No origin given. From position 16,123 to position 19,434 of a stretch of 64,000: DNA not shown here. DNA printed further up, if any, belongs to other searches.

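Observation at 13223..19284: Co-directional pair: an Lhr helicase and a 1003-aa HerA-ATPase / coiled-coil / poly-zinc-knuckle protein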

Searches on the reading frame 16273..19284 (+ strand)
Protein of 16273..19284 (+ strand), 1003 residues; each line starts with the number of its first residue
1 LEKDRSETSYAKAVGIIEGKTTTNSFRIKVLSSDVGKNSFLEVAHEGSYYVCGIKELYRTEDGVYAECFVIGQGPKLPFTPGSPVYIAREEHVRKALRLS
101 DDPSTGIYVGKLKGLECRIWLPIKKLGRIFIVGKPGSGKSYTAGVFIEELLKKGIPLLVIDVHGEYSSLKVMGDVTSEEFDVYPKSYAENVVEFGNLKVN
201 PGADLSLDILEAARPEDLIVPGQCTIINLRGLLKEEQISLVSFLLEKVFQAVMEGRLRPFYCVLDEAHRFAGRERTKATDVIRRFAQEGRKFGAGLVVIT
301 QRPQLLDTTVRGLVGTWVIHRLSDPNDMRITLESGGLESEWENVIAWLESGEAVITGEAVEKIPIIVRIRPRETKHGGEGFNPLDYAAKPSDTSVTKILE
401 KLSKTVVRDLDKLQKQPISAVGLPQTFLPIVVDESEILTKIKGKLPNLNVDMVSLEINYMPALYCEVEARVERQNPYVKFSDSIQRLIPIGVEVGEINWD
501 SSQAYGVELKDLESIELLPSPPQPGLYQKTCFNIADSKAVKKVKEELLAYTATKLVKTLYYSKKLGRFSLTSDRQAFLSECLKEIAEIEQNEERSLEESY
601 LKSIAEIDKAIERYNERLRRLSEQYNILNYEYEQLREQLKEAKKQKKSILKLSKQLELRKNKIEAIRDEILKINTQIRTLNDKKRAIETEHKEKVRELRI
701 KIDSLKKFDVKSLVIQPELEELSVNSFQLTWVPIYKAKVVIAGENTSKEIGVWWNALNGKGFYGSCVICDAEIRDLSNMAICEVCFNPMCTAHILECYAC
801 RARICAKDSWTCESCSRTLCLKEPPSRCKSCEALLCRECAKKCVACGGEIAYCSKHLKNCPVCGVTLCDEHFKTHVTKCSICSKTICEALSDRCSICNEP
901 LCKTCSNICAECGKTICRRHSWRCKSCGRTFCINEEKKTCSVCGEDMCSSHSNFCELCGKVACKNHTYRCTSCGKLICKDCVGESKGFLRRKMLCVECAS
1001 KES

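Call 6: search_protein_families(library=pfam, proteins=[window:16273-19284:+], max_evalue=0.01)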
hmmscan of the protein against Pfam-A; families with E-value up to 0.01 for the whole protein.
window:16273-19284:+ (1003 aa): 6 families
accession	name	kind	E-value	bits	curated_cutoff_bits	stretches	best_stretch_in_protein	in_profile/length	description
PF01935.23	DUF87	-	8.4e-15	55.9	23.2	1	107-200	1-88/220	Helicase HerA, central domain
PF12846.13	AAA_10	-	5.3e-05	22.9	27.5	1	245-349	226-330/362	AAA-like domain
PF05707.18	Zot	-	0.00029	20.8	20.3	0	262-319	85-144/197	Zonular occludens toxin (Zot)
PF05872.18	HerA_C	-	0.0034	16.5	22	0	130-176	25-71/502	Helicase HerA-like C-terminal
PF00004.35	AAA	-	0.0038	18.1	21.2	0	130-165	2-34/131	ATPase family associated with various cellular activities (AAA)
PF06419.17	COG6_N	-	0.0043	17.6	27.4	1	595-665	19-89/114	Conserved oligomeric complex COG6, N-terminal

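Call 7: search_protein_families(library=ncbifam, proteins=[window:16273-19284:+], max_evalue=0.01)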
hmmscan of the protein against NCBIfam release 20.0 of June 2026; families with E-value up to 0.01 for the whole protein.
window:16273-19284:+ (1003 aa): 12 families
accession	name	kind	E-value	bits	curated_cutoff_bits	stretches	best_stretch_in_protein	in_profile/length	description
NF040937.1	HerA_Thermprot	equivalog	9.3e-27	93.6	800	2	224-378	309-470/487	DNA double-strand break repair helicase HerA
NF040819.1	helicase_HerA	equivalog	3.1e-23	82.1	970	1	259-378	403-526/561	DNA double-strand break repair helicase HerA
NF053655.1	CedD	equivalog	1e-21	77.3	600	2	258-370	419-526/527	DNA-translocating ATPase CedD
NF042943.1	HerA_antiphage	equivalog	7.4e-15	54.5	800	1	244-370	416-550/566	anti-phage-associated helicase HerA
NF042944.1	HerA_antiphage_2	equivalog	8.6e-12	44.6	850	1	259-373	428-546/576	anti-phage-associated helicase HerA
TIGR02746.1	TraC-F-type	equivalog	6.8e-09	34.2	567.05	1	224-302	603-684/800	type IV secretion system protein TraC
NF045975.1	VirB4_plasma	equivalog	7.3e-08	30.6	590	2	239-303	739-804/894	Mbov_0397 family ICE element conjugal transfer ATPase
NF045487.1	ASRP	equivalog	5.3e-06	25.3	300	1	578-707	340-467/593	archaea-specific SMC-related protein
TIGR02169.1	SMC_prok_A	equivalog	0.00012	19.9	729.4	1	572-722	308-454/1165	chromosome segregation protein SMC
NF041324.1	Bacteroid_MobA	subfamily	0.0033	17.5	150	1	605-678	53-125/131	conjugal transfer protein MobA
TIGR02168.1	SMC_prok_B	equivalog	0.0047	14.7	567.35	1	583-721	302-446/1181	chromosome segregation protein SMC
NF041214.1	plasmid_TraB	equivalog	0.0066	15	800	0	275-333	360-420/639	plasmid transfer protein TraB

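Call 8: search_protein_families(library=padloc, proteins=[window:16273-19284:+], max_evalue=0.01)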
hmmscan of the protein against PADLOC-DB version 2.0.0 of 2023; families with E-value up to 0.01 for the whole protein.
window:16273-19284:+ (1003 aa): 21 families
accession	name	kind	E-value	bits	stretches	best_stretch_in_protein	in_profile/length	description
PDLC04105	HerA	-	3.6e-30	103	2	235-376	392-542/576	-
PDLC04140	mad8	-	1.4e-26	91.7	1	119-378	20-308/314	mads_8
PDLC04103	HerA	-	4e-20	69.7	2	258-370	440-557/579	-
PDLC04102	HerA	-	2.9e-19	66.8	1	239-371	481-621/654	-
PDLC04097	HerA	-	3.5e-18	63.6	2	284-374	507-597/618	-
PDLC04106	HerA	-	2.2e-17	60.9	1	258-375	510-634/667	-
PDLC02185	HerA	-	1.6e-16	58.2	1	226-370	410-562/585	-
PDLC04100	HerA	-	4.9e-16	56.5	1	254-370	435-556/580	-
PDLC01055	HerA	-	1.4e-14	51.8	1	225-372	384-527/532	Type III coevolved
PDLC04098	HerA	-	1.9e-13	47.9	1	249-375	517-652/686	-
PDLC02188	HerA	-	8.8e-11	39.3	1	259-373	428-546/578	-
PDLC04104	HerA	-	1.1e-09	35.5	1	252-369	213-336/379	-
PDLC03859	LmuB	-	4e-05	21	1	594-708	345-464/611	-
PDLC04107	HerA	-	6.1e-05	20.2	1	130-171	173-215/306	-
PDLC04101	HerA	-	7.3e-05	19.7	1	130-170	172-213/400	-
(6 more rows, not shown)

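Call 9: find_homologous_proteins(query=window:16273-19284:+)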
Query window:16273-19284:+ (1003 aa): 869 proteins with E <= 0.001 among 8000 candidates; the best 120 are listed.
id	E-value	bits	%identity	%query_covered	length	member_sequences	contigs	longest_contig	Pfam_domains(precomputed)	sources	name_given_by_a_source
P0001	0.0e+0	2296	100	100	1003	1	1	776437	PF01935.24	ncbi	ncbi:MAG: DUF87 domain-containing protein [Candidatus Nezhaarchaeales archaeon]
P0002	0.0e+0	1846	75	99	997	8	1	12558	PF01935.24,PF12846.14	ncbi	-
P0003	0.0e+0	1831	77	100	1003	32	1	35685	PF01935.24,PF12846.14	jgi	jgi:hypothetical protein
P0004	0.0e+0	1806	75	100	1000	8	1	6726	PF01935.24,PF12846.14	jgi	-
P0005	0.0e+0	1806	76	100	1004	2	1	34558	PF01935.24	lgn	-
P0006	0.0e+0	1802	75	100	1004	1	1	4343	PF01935.24,PF12846.14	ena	-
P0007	0.0e+0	1793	75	100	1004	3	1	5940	PF01935.24,PF12846.14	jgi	-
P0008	0.0e+0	1792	75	100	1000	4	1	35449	PF01935.24,PF12846.14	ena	-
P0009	0.0e+0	1769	73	100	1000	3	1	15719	PF01935.24,PF12846.14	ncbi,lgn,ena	-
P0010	0.0e+0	1762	74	100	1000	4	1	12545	PF01935.24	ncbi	-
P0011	0.0e+0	1691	68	99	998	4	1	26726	PF01935.24,PF12846.14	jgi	-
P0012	0.0e+0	1661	73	100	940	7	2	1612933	PF01935.24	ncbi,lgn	ncbi:MAG: DUF87 domain-containing protein [Candidatus Nezhaarchaeales archaeon]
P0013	0.0e+0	1654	70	100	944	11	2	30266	PF01935.24,PF12846.14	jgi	-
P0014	0.0e+0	1594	65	99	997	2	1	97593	PF01935.24,PF12846.14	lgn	-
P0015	8.8e-288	975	43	98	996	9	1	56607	PF01935.24,PF12846.14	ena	-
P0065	2.2e-247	842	39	98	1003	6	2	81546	PF01935.24,PF12846.14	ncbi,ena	-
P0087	2.2e-233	795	38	98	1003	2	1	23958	PF01935.24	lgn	-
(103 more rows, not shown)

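Call 10: search_solved_structures(query=window:16273-19284:+, max_evalue=1)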
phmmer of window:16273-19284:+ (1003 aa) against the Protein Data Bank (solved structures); distinct sequences matched with E-value up to 1: 28.
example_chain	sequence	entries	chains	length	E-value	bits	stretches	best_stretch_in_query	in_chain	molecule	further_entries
4d2i_A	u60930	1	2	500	2e-21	78.7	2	221-375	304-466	HERA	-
9x1l_A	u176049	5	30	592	7.9e-20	73.4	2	257-377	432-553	DNA helicase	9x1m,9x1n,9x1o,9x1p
8wiv_A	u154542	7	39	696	1.2e-16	62.9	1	254-396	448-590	Helicase HerA central domain-containing protein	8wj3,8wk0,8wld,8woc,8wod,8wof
8xau_A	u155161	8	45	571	4.4e-12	47.7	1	247-404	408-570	ATP-binding protein | HerA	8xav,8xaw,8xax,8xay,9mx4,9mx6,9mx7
8yho_A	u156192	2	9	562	5.4e-11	44.1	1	240-370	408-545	DUF87 domain-containing protein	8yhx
8j4u_M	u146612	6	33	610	8.8e-11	43.4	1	225-370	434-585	Nucleoside triphosphate hydrolase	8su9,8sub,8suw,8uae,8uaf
9c1m_M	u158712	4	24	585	2.5e-08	35.3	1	258-370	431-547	ATP-binding protein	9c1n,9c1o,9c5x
7f6d_B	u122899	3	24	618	4.5e-05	24.5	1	203-304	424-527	HerA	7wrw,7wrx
8ziq_M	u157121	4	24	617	0.00019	22.5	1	259-359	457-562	HerA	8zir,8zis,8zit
8wet_A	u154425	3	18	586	0.00041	21.4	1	244-331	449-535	TdpA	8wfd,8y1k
7es4_A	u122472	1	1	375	0.014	16.3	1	224-328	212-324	DNA phosphorothioation-dependent restriction protein DptH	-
2iuu_A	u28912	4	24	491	0.075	13.9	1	275-339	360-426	DNA TRANSLOCASE FTSK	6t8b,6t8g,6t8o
11kk_A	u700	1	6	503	0.082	13.7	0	130-176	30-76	HerA like helicase YjgR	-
2iut_A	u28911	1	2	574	0.1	13.5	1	275-339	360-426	DNA TRANSLOCASE FTSK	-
5vgz_C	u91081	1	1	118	0.11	13.3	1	595-661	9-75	26S proteasome regulatory subunit 8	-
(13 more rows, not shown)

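Call 13: find_related_loci(query=A1, collection=genome_contigs, flank=10000)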
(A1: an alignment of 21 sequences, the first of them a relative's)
Query A1 (1003 aa) in genome_contigs; peptide patterns used: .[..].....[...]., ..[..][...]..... (x = any residue, [..] = any of these).
599 stretches matched a pattern (row limit reached: there are more); 559 encode a relative of the query (tblastn E <= 1e-3); the best 80 are kept; 80 distinct loci.
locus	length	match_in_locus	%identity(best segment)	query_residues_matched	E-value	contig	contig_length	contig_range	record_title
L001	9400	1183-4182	73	1-1003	0e+0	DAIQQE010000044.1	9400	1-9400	MAG TPA_asm: Candidatus Nezhaarchaeales archaeon isolate CTOTU25735 NODE_457_length_9400_cov_9.811985, whole genome shot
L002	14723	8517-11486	41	13-1001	0e+0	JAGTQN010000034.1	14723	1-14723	MAG: Candidatus Bathyarchaeota archaeon isolate QZM_A2_bin_28 QZM_A2_bin_28_scaffold_2348_curated, whole genome shotgun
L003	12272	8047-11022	40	8-998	0e+0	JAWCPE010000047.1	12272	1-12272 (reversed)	MAG: Candidatus Bathyarchaeia archaeon isolate JZ-2_201808_bins_182 JZ-2_201808_bins_182_scaffold_47, whole genome shotg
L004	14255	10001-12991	68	7-1003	0e+0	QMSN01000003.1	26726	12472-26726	MAG: Thermoprotei archaeon isolate B19_G17 B19_Guay17_scaffold_00178, whole genome shotgun sequence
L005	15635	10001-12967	42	7-998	0e+0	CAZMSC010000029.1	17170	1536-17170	MAG TPA_asm: uncultured Candidatus Bathyarchaeia archaeon isolate SRP104967_co1_102 genome assembly, contig: NODE_1106_l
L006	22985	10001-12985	41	14-999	0e+0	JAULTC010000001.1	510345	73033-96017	MAG: Candidatus Methanosuratincola sp. GD_Cm_T35_P0_bin.90 NODE_8_length_510345_cov_18.378141, whole genome shotgun sequ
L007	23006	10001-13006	39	13-1001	0e+0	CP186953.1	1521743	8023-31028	MAG: Candidatus Methanosuratincola verstraetei isolate LCB70 chromosome, complete genome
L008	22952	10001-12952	42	12-998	0e+0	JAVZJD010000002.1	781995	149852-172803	MAG: Candidatus Bathyarchaeia archaeon isolate DRTY-6_201901_bins_74 DRTY-6_201901_bins_74_scaffold_2, whole genome shot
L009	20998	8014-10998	39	14-1001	0e+0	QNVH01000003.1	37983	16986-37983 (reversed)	MAG: Candidatus Methanomethylicota archaeon isolate WYZ-LMO10 Verstraetearchaeota_archaeon_WYZ-LMO10_contig-3, whole gen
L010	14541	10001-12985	39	14-1001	0e+0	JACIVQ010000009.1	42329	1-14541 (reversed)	MAG: Candidatus Methanomethylicales archaeon isolate MAG-3 Methanomethyliales_A3_bin1_Scaffold_9, whole genome shotgun s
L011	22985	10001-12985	40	14-1001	0e+0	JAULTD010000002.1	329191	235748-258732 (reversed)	MAG: Candidatus Methanomethylicaceae archaeon GD_Cm_T35_P0_bin.15 NODE_16_length_329191_cov_15.128360, whole genome shot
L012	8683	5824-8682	38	11-984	0e+0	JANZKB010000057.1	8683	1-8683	MAG: Candidatus Culexmicrobium thermophilum isolate GB-1845-036 Ga0190361_1001583, whole genome shotgun sequence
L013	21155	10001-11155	49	5-388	1e-119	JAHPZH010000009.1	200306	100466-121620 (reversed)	MAG: Candidatus Helarchaeota archaeon isolate LW55_61 NODE_75_length_200306_cov_16.336812, whole genome shotgun sequence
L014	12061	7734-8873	51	10-388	3e-116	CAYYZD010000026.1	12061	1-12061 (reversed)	MAG TPA_asm: uncultured archaeon isolate binchicken_co6_428 genome assembly, contig: NODE_6249_length_12061_cov_5.535066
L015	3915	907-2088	43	2-391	1e-98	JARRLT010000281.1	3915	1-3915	MAG: Promethearchaeota archaeon isolate Spart_079_MAG scaffold_11660, whole genome shotgun sequence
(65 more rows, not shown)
